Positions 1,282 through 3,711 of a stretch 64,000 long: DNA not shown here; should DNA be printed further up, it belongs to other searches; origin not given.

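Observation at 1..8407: Seven-gene translationally coupled operon combining a THF-type demethylase, a gamma-glutamyl ligase, an ADP-forming CoA ligase, an ALDH, a crotonase and an acrylyl-CoA reductase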

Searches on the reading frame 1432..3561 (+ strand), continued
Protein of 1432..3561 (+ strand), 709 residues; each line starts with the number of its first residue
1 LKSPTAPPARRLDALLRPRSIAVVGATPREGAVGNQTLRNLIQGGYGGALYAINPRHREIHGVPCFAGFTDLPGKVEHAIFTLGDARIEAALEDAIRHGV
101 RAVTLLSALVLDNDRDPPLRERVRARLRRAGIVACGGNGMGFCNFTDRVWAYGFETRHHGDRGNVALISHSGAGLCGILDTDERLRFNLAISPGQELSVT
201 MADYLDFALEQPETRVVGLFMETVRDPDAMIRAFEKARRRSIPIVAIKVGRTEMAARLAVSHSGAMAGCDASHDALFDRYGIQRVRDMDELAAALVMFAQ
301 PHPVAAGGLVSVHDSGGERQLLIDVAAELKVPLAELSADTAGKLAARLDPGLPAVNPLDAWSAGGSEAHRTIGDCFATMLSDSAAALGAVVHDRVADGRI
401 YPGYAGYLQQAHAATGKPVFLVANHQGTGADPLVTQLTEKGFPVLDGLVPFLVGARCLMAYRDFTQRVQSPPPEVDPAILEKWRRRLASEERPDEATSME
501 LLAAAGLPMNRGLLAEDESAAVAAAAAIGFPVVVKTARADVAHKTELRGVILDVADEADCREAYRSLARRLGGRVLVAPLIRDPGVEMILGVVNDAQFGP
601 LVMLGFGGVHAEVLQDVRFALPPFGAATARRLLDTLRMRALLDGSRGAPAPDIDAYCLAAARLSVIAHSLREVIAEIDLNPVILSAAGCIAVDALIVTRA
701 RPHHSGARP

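Call 21: search_protein_families(library=ncbifam, proteins=[L007:4218-5549:+, L007:5592-7208:+, L007:7201-8775:+, L007:2157-3323:-, L007:1018-2106:-, L007:3335-3991:-, L007:16952-18163:-, L007:18300-19496:-, L007:19523-21418:-], max_evalue=1e-10)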
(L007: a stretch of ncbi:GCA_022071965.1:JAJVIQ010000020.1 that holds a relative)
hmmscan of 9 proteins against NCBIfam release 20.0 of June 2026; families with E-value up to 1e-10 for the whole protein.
L007:4218-5549:+ (443 aa): 67 families (the best 25 are shown)
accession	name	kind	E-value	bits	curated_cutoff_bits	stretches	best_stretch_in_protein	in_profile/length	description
NF041362.1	GntE_guanitoxin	equivalog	2.1e-135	451.6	525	1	1-421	1-426/426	guanitoxin biosynthesis PLP-dependent transaminase GntE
NF000818.0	PRK00062.1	subfamily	5.7e-106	354.8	398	1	5-429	3-425/429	glutamate-1-semialdehyde 2,1-aminomutase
TIGR00713.1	hemL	equivalog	1.6e-101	340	527.3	1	8-429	2-421/423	glutamate-1-semialdehyde 2,1-aminomutase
NF009055.0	PRK12389.1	equivalog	7.7e-80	268.6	637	1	6-429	4-426/431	glutamate-1-semialdehyde 2,1-aminomutase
NF004856.0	PRK06209.1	equivalog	4.2e-63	213.4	486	1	36-429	42-414/450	glutamate-1-semialdehyde 2,1-aminomutase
NF001864.0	PRK00615.1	equivalog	2e-55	188.1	706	1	6-420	5-418/433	glutamate-1-semialdehyde aminotransferase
TIGR00707.1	argD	subfamily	1.4e-49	168.9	410.05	1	34-367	9-331/381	acetylornithine/succinylornithine family transaminase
NF005993.0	PRK08117.1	subfamily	5.6e-48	163.6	574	1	35-349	26-351/433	aspartate aminotransferase family protein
NF002874.0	PRK03244.1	equivalog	2.2e-46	158.4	457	1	35-343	26-321/399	acetylornithine transaminase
NF005985.0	PRK08088.1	equivalog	9.8e-46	156.3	713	1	34-347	23-341/426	4-aminobutyrate--2-oxoglutarate transaminase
NF004426.0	PRK05769.1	equivalog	7.4e-45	153.5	552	1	35-342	37-356/441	acetyl ornithine aminotransferase family protein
NF002797.0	PRK02936.1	equivalog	3.7e-44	151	496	1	35-350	12-312/385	acetylornithine transaminase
NF005453.0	PRK07046.1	subfamily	2.8e-43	148.2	425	1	6-373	28-393/453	transaminase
NF049976.1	AmadipTransam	equivalog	5.9e-42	144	650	1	36-341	16-326/416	2-aminoadipate transaminase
NF003468.0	PRK05093.1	subfamily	1e-41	143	522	1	32-357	22-337/405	acetylornithine/succinyldiaminopimelate transaminase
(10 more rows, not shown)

L007:5592-7208:+ (538 aa): 8 families
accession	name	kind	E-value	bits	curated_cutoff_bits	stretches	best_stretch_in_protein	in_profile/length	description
NF045689.1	BCarotKetCrtO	equivalog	3e-83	280.3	1000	1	1-527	1-541/563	beta-carotene ketolase CrtO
TIGR02734.1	crtI_fam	subfamily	2.6e-32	112.2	238.1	1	221-524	197-491/504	phytoene desaturase family protein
NF045637.1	carotdesatCrtDProt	equivalog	1.4e-28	99.7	580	1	233-524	213-485/485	1-hydroxycarotenoid 3,4-desaturase CrtD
NF058655.1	CrtID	equivalog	2.4e-25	89.4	640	0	221-307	199-283/478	bifunctional phytoene desaturase/3,4-desaturase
TIGR02730.1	carot_isom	equivalog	2.6e-25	89.2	586.9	1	229-512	215-477/493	carotenoid isomerase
NF042421.1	hydcarot_desat_CrtD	equivalog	1.1e-17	63.7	500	1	237-510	218-470/487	1-hydroxycarotenoid 3,4-desaturase CrtD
TIGR02733.1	desat_CrtD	equivalog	6.8e-17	61.3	549.7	0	6-44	4-42/492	C-3',4' desaturase CrtD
NF005560.0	PRK07233.1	equivalog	3.3e-13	49.3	252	0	236-298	192-253/435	hypothetical protein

L007:7201-8775:+ (524 aa): 8 families
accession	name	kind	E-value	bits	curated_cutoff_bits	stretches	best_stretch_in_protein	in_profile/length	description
NF045689.1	BCarotKetCrtO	equivalog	3.8e-72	243.6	1000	1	4-518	3-536/563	beta-carotene ketolase CrtO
TIGR02734.1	crtI_fam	subfamily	1.2e-40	139.6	238.1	1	175-509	156-478/504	phytoene desaturase family protein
NF045637.1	carotdesatCrtDProt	equivalog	5e-27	94.6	580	1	239-313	218-292/485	1-hydroxycarotenoid 3,4-desaturase CrtD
TIGR02730.1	carot_isom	equivalog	5.7e-26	91.4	586.9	1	233-506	219-475/493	carotenoid isomerase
NF058655.1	CrtID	equivalog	1.6e-25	89.9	640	1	232-506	209-468/478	bifunctional phytoene desaturase/3,4-desaturase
NF005560.0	PRK07233.1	equivalog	1.6e-13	50.3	252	0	7-54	3-49/435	hypothetical protein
NF042421.1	hydcarot_desat_CrtD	equivalog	7.8e-13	47.7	500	0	233-505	214-469/487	1-hydroxycarotenoid 3,4-desaturase CrtD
TIGR02733.1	desat_CrtD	equivalog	1.5e-12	47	549.7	0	5-46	2-43/492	C-3',4' desaturase CrtD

L007:2157-3323:- (388 aa): 16 families
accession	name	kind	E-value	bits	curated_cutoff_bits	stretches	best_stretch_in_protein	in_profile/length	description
NF042972.1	AcrlCoAredClosAcrC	equivalog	1.3e-49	168.9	640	1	1-382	1-378/378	acryloyl-CoA reductase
NF053553.1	prodigi_MBC_PigA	equivalog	8.1e-49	166.7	500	1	1-380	1-379/381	prodigiosin MBC biosynthesis dehydrogenase PigA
NF058590.1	AcCoDHFadEBacil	equivalog_domain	3.1e-48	164.7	600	1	5-387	21-417/586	acyl-CoA dehydrogenase FadE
NF002885.1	PRK03354.1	equivalog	1.6e-42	145.9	540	1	40-383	36-376/378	crotonobetainyl-CoA dehydrogenase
NF045652.1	ProlPCPDhRedW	equivalog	3.3e-42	144.7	650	1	10-380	5-373/376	L-prolyl-[peptidyl-carrier protein] dehydrogenase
NF043006.1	CyhCrbnylCoADH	equivalog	1.9e-39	135.8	650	1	101-382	99-377/380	cyclohexane-1-carbonyl-CoA dehydrogenase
NF008997.0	PRK12341.1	equivalog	2.5e-38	132.1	537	1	50-383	46-379/382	acyl-CoA dehydrogenase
NF045552.1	GlutCoADH_Des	equivalog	4.7e-38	131.4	470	1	1-378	1-377/387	glutaryl-CoA dehydrogenase Acd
NF042439.1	SulpropCoADesulf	equivalog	2.4e-35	122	600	1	51-383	34-373/379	3-sulfinopropanoyl-CoA desulfinase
TIGR03207.1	cyc_hxne_CoA_dh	equivalog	3.8e-23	81.8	575.35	1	51-378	42-369/372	cyclohexanecarboxyl-CoA dehydrogenase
NF052270.1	Staph_DH_FadE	equivalog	7.2e-21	74.4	600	1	102-380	120-393/400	acyl-CoA dehydrogenase FadE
NF037942.1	ac_ACP_DH_MbtN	equivalog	3.8e-16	58.8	700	1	117-379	106-364/376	mycobactin biosynthesis acyl-ACP dehydrogenase MbtN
NF008594.0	PRK11561.1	equivalog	1.8e-14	53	545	1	125-383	183-442/540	isovaleryl-CoA dehydrogenase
NF049984.1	Rv1679_FadE16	equivalog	4.1e-12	46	600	1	108-369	93-354/371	Rv1679 family acyl-CoA dehydrogenase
TIGR03203.1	pimD_small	equivalog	6.8e-12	45.2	652.7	1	102-360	100-356/378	pimeloyl-CoA dehydrogenase small subunit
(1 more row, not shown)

L007:1018-2106:- (362 aa): 4 families
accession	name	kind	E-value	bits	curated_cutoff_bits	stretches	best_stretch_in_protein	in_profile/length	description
NF007962.0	PRK10682.1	equivalog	3.8e-124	414.5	636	1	14-362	20-370/370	spermidine/putrescine ABC transporter substrate-binding protein PotF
NF007048.0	PRK09501.1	equivalog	1.3e-58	198.6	582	1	15-343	18-330/348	spermidine/putrescine ABC transporter substrate-binding protein PotD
NF041888.1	ABC_SBP_YdcS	equivalog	1.1e-20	73.8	725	1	30-299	38-312/379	putative ABC transporter substrate-binding protein YdcS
NF043073.1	MMSYN1_0195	equivalog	2.1e-19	69.2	1250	1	28-106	602-678/1021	spermidine/putrescine ABC transporter permease/substrate-binding protein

L007:3335-3991:- (218 aa): 4 families
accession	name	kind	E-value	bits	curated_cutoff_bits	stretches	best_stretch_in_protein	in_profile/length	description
NF001978.0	PRK00767.1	equivalog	2.8e-33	115.4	118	1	16-206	5-190/197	transcriptional regulator BetI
TIGR03384.1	betaine_BetI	equivalog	3.5e-33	114.9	201.3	1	15-205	3-187/189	choline-binding transcriptional repressor BetI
NF053878.1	FATransRegFadRBac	equivalog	7.2e-12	45.5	200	1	22-119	5-100/190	fatty acid metabolism transcriptional regulator FadR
NF050111.1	TransRegSACE7040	equivalog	9e-12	45.3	250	1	20-114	1-94/186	SACE_7040 family transcriptional regulator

L007:16952-18163:- (403 aa): 1 family
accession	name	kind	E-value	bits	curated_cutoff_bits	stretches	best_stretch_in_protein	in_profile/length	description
NF002962.0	PRK03633.1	equivalog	6.5e-16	58.4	361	1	58-365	64-364/382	MFS transporter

L007:18300-19496:- (398 aa): 5 families
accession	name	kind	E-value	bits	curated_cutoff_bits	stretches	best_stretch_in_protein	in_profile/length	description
NF058607.1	GlBtMonoOxGbcA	equivalog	1.9e-35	122.1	670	1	18-220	29-229/420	glycine betaine monooxygenase oxygenase subunit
NF042946.1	3PPDioc_HcaE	equivalog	8.3e-30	104.2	830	1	18-214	12-214/450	3-phenylpropionate/cinnamic acid dioxygenase subunit alpha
TIGR03228.1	anthran_1_2_A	equivalog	3.6e-24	85.3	671.9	1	28-217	22-216/438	anthranilate 1,2-dioxygenase large subunit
NF041684.1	ant_diox_AndAc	equivalog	7.9e-24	84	750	1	22-215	23-223/418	anthranilate 1,2-dioxygenase large subunit AndAc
TIGR03229.1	benzo_1_2_benA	equivalog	4.8e-19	68.5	780.95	1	27-214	21-215/433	benzoate 1,2-dioxygenase large subunit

L007:19523-21418:- (631 aa): 7 families
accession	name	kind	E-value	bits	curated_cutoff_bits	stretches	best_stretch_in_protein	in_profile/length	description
NF058607.1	GlBtMonoOxGbcA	equivalog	2.7e-36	124.9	670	1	237-476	26-250/420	glycine betaine monooxygenase oxygenase subunit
TIGR03384.1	betaine_BetI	equivalog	5e-26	91.5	201.3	1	18-203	9-187/189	choline-binding transcriptional repressor BetI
NF001978.0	PRK00767.1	equivalog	5.5e-26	91.6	118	1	19-203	11-189/197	transcriptional regulator BetI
NF042946.1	3PPDioc_HcaE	equivalog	7.1e-23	81.3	830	1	247-444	19-215/450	3-phenylpropionate/cinnamic acid dioxygenase subunit alpha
TIGR03228.1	anthran_1_2_A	equivalog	4.5e-21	75.1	671.9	1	241-448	13-218/438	anthranilate 1,2-dioxygenase large subunit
TIGR03229.1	benzo_1_2_benA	equivalog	2e-17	63.2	780.95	1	241-451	13-223/433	benzoate 1,2-dioxygenase large subunit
NF041684.1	ant_diox_AndAc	equivalog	5.5e-12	45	750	1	245-397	24-182/418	anthranilate 1,2-dioxygenase large subunit AndAc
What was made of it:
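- The aminotransferase resembles GntE/HemL (call 21).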

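Call 23: find_related_loci(query=A1, collection=genome_contigs, flank=10000)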
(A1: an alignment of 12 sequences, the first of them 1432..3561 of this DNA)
Query A1 (709 aa) in genome_contigs; peptide patterns used: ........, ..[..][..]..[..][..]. (x = any residue, [..] = any of these).
594 stretches matched a pattern; 351 encode a relative of the query (tblastn E <= 1e-3); the best 80 are kept; 80 distinct loci.
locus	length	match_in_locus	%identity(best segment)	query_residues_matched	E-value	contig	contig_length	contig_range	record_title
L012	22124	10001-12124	87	1-708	0e+0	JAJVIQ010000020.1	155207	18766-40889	MAG: Gammaproteobacteria bacterium isolate Bin_9R c_000000000488, whole genome shotgun sequence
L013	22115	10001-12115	86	4-708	0e+0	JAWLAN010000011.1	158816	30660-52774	MAG: Gammaproteobacteria bacterium isolate BC2.53 BC2.53.fa-11, whole genome shotgun sequence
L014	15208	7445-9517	61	9-699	0e+0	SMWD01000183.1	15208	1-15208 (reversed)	MAG: Gammaproteobacteria bacterium isolate N075bin67 k141_2018203, whole genome shotgun sequence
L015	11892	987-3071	59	8-703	0e+0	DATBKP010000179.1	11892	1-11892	MAG TPA_asm: Steroidobacteraceae bacterium isolate SMAG_U3949 k141_2818547, whole genome shotgun sequence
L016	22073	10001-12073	56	11-701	0e+0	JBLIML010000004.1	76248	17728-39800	MAG: Planctomycetota bacterium isolate 3300053785_88 Ga0535658_0000318, whole genome shotgun sequence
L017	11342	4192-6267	60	8-699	0e+0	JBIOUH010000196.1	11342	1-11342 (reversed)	MAG: Steroidobacteraceae bacterium isolate MAG139 k127_3822346, whole genome shotgun sequence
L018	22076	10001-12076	59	8-699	0e+0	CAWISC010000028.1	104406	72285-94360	MAG: uncultured Gammaproteobacteria bacterium isolate MFD09206.bin.1.132 genome assembly, contig: contig_2471, whole gen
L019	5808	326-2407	58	9-701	0e+0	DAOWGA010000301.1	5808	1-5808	MAG TPA_asm: Lysobacterales bacterium isolate CSMAG_1979 CSMAG_1979_k141_5560687_length_5808_cov_11.0000, whole genome s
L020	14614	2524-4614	60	4-700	0e+0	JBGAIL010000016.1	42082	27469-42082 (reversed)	MAG: Steroidobacteraceae bacterium isolate MAG_MBR_H125.69 MBRH125-69_opera_contig_2498, whole genome shotgun sequence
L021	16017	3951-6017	61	11-699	0e+0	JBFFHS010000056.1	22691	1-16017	MAG: Gammaproteobacteria bacterium isolate Mix_mud16.2022.02.36 k141_839957_length_22691_cov_15.0172, whole genome shotg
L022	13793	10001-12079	59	9-701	0e+0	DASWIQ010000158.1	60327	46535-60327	MAG TPA_asm: Steroidobacteraceae bacterium isolate SMAG_U2873 k141_1004293, whole genome shotgun sequence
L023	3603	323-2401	59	11-705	0e+0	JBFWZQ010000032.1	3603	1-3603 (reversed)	MAG: Steroidobacteraceae bacterium isolate CA_2019_TPBS_191 NODE_89620_length_3603_cov_3.309551_TPBS, whole genome shotg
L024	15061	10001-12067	58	12-699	0e+0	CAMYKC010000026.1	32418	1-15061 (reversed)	MAG: uncultured Xanthomonadales bacterium isolate FCS_Gamma_101 genome assembly, contig: scaffold_876, whole genome shot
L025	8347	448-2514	58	11-699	0e+0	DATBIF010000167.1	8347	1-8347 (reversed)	MAG TPA_asm: Steroidobacteraceae bacterium isolate SMAG_U3887 k141_89836, whole genome shotgun sequence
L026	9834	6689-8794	58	6-701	0e+0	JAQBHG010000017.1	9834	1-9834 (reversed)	MAG: Steroidobacteraceae bacterium isolate MAG_453_bin-06 453_bin-06_ctg-017, whole genome shotgun sequence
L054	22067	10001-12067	56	11-699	0e+0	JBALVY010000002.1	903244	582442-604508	MAG: Pseudomonadales bacterium isolate 6NakV-03 NODE_5_length_903244_cov_136.138166, whole genome shotgun sequence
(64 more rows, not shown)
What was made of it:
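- The record titles of carriers point mostly to soil, lake and mud MAGs, where DMSP is scarce (call 23).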

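Call 26: search_solved_structures(query=L007:5592-7208:+, max_evalue=0.00001)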
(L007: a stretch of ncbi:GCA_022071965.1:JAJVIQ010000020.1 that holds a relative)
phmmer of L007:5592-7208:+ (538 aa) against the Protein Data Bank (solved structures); distinct sequences matched with E-value up to 0.00001: 4.
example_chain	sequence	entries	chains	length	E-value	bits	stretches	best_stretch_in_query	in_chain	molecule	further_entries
4dgk_A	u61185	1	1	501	6.4e-19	71.4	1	7-518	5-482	Phytoene dehydrogenase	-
4rep_A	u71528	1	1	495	1.7e-14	56.8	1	233-510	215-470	Gamma-carotene desaturase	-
3ka7_A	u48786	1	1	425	5.1e-13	51.9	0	232-301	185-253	Oxidoreductase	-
3nrn_A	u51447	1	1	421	1.3e-10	44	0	233-341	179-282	uncharacterized protein PF1083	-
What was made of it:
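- On Puu/Pau gamma-glutamylation pathway: The flavoproteins are CrtI-type (calls 21, 26).
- The flavoproteins are closer to C-C desaturases (CrtI, 71 bits) than to known amine oxidases (call 26).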

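Call 27: search_solved_structures(query=L007:4218-5549:+, max_evalue=1e-30)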
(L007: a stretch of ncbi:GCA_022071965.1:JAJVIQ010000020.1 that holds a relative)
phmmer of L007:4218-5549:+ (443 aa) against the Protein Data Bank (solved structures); distinct sequences matched with E-value up to 1e-30: 36.
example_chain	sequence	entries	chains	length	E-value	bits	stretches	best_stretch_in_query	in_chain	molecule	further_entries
2e7u_A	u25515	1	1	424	1.4e-73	251.7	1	8-427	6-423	Glutamate-1-semialdehyde 2,1-aminomutase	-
3bs8_A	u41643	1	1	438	1.6e-67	231.9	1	3-427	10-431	Glutamate-1-semialdehyde 2,1-aminomutase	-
6w80_A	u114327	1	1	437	1.5e-66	228.6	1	8-422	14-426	Glutamate-1-semialdehyde 2,1-aminomutase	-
2cfb_A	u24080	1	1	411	2.8e-65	224.4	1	31-422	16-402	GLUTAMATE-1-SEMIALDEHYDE 2,1-AMINOMUTASE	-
2gsa_A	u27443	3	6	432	1.1e-64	222.5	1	7-422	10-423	GLUTAMATE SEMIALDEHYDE AMINOTRANSFERASE | PROTEIN (GLUTAMATE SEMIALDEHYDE AMINOTRANSFERASE)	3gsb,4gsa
2hoy_A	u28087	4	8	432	2e-64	221.6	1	7-422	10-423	Glutamate-1-semialdehyde 2,1-aminomutase (GSAM) apo-form | Glutamate-1-semialdehyde 2,1-aminomutase (GSAM) pmp-form | Glutamate-1-semialdehyde 2,1-aminomutase (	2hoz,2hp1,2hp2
3fq7_A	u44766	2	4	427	2.2e-64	221.5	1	7-422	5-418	Glutamate-1-semialdehyde 2,1-aminomutase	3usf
3fqa_A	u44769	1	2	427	2.2e-64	221.5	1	7-422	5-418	Glutamate-1-semialdehyde 2,1-aminomutase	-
3fq8_A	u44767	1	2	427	4.1e-64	220.6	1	7-422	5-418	Glutamate-1-semialdehyde 2,1-aminomutase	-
3k28_A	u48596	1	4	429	4.4e-63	217.2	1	6-427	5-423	Glutamate-1-semialdehyde 2,1-aminomutase 2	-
5i92_A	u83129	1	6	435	1.1e-61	212.6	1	5-427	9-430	Glutamate-1-semialdehyde 2,1-aminomutase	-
3l44_A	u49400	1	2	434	1.2e-61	212.4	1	5-427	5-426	Glutamate-1-semialdehyde 2,1-aminomutase 1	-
5hdm_A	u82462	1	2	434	5e-61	210.4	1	5-426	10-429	Glutamate-1-semialdehyde 2,1-aminomutase 1, chloroplastic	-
4e77_A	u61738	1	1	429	6.9e-60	206.7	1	5-422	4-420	Glutamate-1-semialdehyde 2,1-aminomutase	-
2epj_A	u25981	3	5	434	1.3e-59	205.8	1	7-422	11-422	Glutamate-1-semialdehyde 2,1-aminomutase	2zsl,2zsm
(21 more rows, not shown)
